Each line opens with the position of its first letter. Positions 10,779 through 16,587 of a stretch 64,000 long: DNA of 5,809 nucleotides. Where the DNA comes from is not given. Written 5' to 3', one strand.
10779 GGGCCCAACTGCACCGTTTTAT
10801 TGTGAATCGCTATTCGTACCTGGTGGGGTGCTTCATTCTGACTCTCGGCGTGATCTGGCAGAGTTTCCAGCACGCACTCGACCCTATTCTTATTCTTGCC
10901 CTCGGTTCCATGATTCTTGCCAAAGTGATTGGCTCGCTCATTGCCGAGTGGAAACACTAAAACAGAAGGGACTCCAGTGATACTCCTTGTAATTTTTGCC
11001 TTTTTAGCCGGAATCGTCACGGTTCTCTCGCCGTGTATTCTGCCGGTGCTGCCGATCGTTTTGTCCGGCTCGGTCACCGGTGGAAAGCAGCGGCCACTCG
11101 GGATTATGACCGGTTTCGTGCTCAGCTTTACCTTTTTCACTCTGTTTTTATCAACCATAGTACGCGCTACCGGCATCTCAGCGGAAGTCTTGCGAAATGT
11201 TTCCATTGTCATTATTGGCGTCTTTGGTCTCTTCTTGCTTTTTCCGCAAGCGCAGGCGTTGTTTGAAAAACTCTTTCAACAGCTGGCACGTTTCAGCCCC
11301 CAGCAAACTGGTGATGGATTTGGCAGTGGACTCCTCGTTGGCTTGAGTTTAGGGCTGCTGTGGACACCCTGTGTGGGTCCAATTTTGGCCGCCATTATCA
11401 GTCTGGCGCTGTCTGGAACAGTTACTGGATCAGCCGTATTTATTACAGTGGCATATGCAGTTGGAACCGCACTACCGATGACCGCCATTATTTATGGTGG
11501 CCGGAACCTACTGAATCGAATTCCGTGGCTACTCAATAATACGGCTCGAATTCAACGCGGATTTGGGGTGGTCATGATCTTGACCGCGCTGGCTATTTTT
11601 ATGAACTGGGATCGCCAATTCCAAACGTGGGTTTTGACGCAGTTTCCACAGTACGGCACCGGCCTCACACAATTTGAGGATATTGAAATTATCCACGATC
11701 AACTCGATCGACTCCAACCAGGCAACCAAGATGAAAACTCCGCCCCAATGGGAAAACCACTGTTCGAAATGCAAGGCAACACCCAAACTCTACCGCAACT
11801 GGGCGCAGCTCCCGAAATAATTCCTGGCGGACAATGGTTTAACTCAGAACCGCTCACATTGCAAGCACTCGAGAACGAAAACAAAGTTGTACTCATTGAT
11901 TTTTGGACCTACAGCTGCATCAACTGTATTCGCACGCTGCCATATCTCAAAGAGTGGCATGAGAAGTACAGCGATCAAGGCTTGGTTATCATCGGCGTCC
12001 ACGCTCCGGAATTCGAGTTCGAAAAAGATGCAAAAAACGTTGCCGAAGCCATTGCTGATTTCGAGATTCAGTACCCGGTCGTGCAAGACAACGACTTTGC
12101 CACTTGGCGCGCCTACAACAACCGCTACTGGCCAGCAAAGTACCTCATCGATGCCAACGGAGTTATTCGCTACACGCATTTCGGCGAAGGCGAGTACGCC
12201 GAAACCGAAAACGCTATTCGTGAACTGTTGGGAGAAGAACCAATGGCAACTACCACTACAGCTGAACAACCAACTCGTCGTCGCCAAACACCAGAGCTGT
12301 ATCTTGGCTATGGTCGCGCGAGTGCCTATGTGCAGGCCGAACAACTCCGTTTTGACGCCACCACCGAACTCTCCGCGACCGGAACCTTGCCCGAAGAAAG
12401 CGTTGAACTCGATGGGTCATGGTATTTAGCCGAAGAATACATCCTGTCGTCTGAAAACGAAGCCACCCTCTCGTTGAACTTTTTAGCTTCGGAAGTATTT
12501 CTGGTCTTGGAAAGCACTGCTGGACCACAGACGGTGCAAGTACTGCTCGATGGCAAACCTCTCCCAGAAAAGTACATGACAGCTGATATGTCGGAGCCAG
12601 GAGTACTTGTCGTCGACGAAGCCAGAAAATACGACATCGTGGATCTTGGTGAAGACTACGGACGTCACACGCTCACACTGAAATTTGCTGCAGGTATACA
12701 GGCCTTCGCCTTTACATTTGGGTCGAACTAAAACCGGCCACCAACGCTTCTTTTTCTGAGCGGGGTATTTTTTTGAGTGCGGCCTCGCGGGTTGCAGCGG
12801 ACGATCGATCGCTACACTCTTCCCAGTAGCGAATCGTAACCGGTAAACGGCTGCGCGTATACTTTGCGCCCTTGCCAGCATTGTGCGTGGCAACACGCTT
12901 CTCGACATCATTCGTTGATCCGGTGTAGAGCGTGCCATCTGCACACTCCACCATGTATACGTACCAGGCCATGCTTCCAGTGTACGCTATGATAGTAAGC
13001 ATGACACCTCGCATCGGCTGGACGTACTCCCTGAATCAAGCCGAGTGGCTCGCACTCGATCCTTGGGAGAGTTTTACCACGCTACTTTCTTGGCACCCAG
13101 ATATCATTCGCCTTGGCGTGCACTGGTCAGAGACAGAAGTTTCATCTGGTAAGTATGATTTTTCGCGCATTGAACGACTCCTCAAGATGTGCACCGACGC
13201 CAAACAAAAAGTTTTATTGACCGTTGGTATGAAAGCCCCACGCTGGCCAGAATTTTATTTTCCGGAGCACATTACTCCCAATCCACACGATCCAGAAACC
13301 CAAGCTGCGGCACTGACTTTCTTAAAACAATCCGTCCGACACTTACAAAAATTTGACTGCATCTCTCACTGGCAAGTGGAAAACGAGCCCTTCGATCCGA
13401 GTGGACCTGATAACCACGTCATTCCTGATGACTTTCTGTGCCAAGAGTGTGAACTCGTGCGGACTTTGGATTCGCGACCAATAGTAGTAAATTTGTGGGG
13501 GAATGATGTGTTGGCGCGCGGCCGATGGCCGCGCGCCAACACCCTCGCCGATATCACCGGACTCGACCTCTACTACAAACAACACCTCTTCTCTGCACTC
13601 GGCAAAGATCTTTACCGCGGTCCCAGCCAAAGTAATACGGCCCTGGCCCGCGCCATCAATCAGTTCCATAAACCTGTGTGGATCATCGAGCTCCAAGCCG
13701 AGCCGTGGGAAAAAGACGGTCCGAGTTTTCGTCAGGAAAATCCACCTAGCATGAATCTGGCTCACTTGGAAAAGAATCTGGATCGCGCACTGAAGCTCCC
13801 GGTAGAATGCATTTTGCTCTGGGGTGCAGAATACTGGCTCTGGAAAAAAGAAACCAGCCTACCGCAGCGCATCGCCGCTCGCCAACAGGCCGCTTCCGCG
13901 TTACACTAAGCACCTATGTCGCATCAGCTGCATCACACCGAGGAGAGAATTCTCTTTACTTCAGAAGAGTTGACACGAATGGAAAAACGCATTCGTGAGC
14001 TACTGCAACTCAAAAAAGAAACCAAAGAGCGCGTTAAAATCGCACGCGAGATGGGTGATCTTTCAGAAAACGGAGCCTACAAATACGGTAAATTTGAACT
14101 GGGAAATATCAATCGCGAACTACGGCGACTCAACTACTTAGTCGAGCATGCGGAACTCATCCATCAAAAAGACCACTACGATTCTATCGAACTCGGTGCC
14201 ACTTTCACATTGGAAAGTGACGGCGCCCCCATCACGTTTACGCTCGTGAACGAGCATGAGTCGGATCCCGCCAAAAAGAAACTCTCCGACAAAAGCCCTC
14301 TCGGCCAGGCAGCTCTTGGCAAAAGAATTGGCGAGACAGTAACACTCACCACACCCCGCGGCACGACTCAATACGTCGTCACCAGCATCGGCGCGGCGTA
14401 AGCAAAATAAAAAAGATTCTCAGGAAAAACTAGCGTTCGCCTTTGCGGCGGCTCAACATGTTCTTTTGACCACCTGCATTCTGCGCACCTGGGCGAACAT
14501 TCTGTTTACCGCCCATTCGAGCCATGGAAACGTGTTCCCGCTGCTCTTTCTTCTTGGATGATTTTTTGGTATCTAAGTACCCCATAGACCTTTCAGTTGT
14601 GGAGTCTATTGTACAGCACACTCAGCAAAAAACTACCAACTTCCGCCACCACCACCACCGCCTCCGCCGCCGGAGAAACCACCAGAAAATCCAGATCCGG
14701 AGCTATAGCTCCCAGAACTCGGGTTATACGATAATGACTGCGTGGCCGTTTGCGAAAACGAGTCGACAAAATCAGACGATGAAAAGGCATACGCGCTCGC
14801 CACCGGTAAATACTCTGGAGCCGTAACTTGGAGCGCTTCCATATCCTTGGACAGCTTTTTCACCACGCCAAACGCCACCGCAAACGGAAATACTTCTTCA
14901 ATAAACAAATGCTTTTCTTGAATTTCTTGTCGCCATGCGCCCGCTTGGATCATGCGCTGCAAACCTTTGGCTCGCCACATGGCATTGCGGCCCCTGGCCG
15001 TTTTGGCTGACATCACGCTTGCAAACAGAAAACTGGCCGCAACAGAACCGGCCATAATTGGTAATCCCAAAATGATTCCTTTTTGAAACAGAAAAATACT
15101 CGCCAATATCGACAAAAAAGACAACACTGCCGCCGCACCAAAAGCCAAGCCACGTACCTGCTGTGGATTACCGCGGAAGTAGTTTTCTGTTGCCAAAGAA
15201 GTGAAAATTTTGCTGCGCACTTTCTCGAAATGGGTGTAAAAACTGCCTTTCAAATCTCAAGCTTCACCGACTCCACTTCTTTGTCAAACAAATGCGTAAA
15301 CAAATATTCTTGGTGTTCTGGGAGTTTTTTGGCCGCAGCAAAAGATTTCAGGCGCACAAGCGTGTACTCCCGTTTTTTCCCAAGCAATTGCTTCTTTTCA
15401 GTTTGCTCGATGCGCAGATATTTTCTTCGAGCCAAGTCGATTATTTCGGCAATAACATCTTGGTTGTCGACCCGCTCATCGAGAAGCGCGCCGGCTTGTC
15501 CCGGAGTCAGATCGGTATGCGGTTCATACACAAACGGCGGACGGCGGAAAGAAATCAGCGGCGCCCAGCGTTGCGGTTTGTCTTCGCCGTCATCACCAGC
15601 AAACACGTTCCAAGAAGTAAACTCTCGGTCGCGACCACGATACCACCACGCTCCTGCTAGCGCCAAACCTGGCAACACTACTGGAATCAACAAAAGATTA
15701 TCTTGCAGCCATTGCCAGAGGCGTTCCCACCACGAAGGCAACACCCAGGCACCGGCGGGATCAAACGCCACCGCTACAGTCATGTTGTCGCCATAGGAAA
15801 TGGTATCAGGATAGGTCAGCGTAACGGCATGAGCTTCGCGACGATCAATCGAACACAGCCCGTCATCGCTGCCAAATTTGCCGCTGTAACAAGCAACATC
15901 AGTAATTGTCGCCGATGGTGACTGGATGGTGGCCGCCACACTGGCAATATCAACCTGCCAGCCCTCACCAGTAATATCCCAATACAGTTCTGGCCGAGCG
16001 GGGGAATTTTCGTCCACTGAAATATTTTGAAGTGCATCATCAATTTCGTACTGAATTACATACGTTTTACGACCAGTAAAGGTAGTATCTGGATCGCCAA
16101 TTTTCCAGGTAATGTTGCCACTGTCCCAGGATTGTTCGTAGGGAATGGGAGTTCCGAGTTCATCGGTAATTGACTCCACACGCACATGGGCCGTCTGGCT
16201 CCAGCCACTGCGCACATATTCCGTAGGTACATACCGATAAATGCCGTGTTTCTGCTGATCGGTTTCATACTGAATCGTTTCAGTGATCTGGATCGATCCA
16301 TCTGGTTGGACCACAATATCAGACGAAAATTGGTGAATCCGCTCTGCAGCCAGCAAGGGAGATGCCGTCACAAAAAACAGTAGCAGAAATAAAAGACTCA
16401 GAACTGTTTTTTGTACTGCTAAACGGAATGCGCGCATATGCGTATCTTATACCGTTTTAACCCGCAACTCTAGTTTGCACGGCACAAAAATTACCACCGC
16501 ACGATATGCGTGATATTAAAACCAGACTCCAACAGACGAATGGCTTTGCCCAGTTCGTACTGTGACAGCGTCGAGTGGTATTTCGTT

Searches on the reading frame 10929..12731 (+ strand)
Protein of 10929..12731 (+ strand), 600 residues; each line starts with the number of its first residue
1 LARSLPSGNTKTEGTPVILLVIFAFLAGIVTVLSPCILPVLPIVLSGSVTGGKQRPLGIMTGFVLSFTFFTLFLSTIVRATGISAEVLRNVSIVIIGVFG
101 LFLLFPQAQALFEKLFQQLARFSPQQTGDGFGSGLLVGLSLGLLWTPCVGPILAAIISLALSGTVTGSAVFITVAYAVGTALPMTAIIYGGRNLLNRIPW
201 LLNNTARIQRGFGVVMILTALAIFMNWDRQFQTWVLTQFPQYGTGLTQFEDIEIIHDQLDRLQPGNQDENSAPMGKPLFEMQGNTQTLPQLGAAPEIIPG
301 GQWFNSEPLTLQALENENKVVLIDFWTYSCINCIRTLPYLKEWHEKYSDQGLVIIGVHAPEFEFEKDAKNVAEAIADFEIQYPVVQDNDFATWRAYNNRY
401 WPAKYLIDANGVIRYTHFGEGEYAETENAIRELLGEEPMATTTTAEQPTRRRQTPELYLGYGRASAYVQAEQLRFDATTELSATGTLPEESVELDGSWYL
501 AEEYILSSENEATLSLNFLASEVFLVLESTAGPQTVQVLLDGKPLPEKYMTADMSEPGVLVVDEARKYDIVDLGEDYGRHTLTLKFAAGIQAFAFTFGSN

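Call 47: find_encoding_contigs(protein=window:10929-12731:+, flank=10000, max_places=1)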
Protein window:10929-12731:+ (600 aa): no gene with exactly this product is on record in the collection.

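Call 49: search_protein_families(library=pfam, proteins=[window:10929-12731:+], max_evalue=0.00001)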
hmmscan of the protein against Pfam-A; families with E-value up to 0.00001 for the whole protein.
window:10929-12731:+ (600 aa): 5 families
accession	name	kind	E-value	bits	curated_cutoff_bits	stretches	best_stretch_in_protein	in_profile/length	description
PF17991.7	Thioredoxin_10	-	6.6e-33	114.7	27.1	1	454-598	1-142/142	Thioredoxin like C-terminal domain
PF00578.27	AhpC-TSA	-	2.9e-12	47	26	1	307-415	16-123/124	AhpC/TSA family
PF02683.22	DsbD_TM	-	7e-12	45.6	27.1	1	19-223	3-214/219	Cytochrome C biogenesis protein transmembrane domain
PF08534.16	Redoxin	-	1e-10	42.1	26.6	1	309-422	21-137/148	Redoxin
PF13905.12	Thioredoxin_8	-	3.1e-09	37.5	27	1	318-411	1-92/94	Thioredoxin-like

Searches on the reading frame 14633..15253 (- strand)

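Call 50: search_protein_families(library=pfam, proteins=[window:14633-15253:-], max_evalue=0.00001)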
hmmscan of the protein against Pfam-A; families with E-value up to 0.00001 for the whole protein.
window:14633-15253:- (206 aa): 1 family
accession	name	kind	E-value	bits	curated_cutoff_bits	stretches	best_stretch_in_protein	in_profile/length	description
PF20990.2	DUF2207_C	-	3.5e-14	53.5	33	1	4-138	106-247/247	Predicted membrane protein (DUF2207) C-terminal domain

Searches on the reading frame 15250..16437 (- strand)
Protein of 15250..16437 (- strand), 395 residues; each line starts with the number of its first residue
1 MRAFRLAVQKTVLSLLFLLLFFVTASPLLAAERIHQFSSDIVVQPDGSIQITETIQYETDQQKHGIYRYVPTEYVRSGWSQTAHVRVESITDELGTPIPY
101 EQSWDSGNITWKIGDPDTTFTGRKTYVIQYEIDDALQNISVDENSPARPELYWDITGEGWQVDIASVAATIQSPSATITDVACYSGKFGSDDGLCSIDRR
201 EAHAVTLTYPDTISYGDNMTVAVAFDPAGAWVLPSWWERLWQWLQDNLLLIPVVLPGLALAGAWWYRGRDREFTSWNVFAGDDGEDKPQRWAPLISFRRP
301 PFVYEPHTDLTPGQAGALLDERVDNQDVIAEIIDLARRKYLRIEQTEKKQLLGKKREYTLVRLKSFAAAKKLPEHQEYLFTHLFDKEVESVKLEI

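Call 50: search_protein_families(library=pfam, proteins=[window:15250-16437:-], max_evalue=0.00001)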
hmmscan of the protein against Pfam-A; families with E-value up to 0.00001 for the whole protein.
window:15250-16437:- (395 aa): 2 families
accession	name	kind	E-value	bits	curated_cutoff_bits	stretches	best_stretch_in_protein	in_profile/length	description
PF09972.14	DUF2207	-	2e-23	83.9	24.4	1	33-179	1-130/172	Predicted membrane protein (DUF2207) N-terminal domain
PF20990.2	DUF2207_C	-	5.3e-11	43.1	33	1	304-390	4-87/247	Predicted membrane protein (DUF2207) C-terminal domain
